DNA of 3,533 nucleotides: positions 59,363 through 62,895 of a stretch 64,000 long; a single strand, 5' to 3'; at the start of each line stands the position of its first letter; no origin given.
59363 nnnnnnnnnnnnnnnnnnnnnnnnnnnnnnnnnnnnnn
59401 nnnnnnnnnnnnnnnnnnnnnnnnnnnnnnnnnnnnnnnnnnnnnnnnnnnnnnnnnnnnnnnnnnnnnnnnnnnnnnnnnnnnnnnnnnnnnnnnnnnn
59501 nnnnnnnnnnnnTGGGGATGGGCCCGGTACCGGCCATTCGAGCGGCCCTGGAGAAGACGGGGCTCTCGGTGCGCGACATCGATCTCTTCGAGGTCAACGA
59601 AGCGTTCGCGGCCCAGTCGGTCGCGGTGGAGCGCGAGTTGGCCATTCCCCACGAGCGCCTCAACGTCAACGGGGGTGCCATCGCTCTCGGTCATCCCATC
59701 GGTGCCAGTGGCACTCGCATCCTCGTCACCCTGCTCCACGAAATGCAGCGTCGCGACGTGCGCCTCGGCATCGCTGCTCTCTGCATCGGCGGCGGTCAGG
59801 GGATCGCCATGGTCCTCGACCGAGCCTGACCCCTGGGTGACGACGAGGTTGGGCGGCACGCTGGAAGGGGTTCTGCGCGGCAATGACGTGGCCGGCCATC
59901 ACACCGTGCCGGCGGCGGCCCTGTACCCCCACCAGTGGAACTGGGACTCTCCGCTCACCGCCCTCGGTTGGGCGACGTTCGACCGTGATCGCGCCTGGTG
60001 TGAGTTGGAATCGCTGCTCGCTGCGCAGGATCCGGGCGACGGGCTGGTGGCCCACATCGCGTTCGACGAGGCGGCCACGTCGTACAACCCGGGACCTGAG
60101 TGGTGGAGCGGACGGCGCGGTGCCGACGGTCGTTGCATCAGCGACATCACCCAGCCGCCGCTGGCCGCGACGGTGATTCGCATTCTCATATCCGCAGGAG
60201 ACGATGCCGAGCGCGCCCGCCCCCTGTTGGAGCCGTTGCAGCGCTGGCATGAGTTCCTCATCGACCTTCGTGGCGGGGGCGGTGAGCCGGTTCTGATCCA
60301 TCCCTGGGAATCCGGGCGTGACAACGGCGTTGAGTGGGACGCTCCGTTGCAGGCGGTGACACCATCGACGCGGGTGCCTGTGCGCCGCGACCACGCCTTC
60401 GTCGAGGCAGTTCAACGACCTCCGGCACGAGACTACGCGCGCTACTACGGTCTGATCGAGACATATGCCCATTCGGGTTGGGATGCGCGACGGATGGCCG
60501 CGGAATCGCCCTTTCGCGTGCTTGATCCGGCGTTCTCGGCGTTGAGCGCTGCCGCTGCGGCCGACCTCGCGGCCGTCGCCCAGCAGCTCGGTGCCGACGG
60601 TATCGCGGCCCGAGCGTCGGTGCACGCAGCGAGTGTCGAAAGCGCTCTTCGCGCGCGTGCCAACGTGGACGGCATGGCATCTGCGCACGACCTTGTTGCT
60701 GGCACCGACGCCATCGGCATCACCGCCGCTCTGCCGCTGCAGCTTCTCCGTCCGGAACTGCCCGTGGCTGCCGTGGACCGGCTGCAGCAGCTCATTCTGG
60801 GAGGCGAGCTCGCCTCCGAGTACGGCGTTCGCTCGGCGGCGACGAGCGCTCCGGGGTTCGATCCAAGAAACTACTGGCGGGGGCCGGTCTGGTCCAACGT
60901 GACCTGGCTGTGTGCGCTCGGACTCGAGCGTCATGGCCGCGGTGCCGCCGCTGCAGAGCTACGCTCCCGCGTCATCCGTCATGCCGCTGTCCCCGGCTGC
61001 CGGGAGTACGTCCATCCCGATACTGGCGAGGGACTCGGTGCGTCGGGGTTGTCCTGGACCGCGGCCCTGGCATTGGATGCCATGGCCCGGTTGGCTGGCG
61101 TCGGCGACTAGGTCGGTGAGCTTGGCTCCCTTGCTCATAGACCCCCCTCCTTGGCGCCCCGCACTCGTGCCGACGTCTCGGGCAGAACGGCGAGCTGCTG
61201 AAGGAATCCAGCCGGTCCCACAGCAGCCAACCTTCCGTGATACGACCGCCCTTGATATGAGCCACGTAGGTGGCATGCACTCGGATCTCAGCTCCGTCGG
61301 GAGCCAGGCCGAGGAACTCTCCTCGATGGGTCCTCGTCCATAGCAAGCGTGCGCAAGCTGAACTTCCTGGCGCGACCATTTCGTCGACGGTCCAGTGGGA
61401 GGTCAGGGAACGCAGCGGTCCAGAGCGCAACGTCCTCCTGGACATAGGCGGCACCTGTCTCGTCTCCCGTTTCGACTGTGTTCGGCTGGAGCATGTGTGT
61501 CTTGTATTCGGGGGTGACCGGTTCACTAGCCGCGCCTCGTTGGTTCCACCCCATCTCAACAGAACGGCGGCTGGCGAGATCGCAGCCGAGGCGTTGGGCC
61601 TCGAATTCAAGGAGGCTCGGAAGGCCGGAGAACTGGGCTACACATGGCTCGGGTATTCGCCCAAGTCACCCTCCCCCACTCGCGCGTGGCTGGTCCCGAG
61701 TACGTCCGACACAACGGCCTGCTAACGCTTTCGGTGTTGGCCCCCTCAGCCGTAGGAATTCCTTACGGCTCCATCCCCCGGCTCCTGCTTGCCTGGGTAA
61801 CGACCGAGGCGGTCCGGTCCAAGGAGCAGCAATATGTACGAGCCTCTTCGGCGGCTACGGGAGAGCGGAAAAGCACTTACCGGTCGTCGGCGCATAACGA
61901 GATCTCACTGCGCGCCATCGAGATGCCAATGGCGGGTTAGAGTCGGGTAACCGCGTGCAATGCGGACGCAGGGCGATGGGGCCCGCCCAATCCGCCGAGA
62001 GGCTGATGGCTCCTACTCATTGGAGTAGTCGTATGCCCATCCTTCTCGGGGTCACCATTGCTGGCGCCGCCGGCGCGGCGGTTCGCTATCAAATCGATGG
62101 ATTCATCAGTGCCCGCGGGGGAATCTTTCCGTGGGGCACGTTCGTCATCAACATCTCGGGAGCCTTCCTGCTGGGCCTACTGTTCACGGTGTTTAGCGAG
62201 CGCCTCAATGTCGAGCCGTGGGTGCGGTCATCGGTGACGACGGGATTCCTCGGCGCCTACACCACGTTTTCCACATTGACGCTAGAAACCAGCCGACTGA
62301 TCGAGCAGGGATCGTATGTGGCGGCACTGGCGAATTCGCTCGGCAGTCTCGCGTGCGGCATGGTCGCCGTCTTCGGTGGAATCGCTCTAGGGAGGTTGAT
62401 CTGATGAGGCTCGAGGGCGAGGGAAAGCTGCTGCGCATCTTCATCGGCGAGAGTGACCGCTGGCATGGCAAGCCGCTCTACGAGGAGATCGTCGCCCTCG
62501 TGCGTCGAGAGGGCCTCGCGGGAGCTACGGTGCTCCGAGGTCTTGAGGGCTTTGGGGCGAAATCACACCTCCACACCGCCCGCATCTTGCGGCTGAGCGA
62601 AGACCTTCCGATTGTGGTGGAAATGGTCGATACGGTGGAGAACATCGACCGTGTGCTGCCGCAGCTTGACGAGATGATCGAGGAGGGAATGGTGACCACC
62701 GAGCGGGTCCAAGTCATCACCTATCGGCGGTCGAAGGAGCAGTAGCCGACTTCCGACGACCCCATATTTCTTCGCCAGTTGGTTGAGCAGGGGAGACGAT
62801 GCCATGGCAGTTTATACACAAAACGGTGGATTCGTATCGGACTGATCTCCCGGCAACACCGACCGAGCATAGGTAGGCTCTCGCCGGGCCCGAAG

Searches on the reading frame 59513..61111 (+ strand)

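Call 25: search_protein_families(library=pfam, proteins=[window:59513-61111:+], max_evalue=0.00001)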
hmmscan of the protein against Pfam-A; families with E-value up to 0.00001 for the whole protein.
window:59513-61111:+ (532 aa): 1 family
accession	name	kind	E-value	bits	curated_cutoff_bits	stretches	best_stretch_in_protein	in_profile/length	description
PF22422.2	MGH1-like_GH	-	2.9e-76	257.8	27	1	138-516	1-356/356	Mannosylglycerate hydrolase MGH1-like glycoside hydrolase domain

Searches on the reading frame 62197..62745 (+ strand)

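Call 25: search_protein_families(library=pfam, proteins=[window:62197-62745:+], max_evalue=0.00001)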
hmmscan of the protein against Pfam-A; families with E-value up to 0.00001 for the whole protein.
window:62197-62745:+ (182 aa): 1 family
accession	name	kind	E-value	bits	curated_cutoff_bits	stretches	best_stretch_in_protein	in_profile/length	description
PF02641.20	DUF190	-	1.2e-42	144.5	23.4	1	77-173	1-97/97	Uncharacterized ACR, COG1993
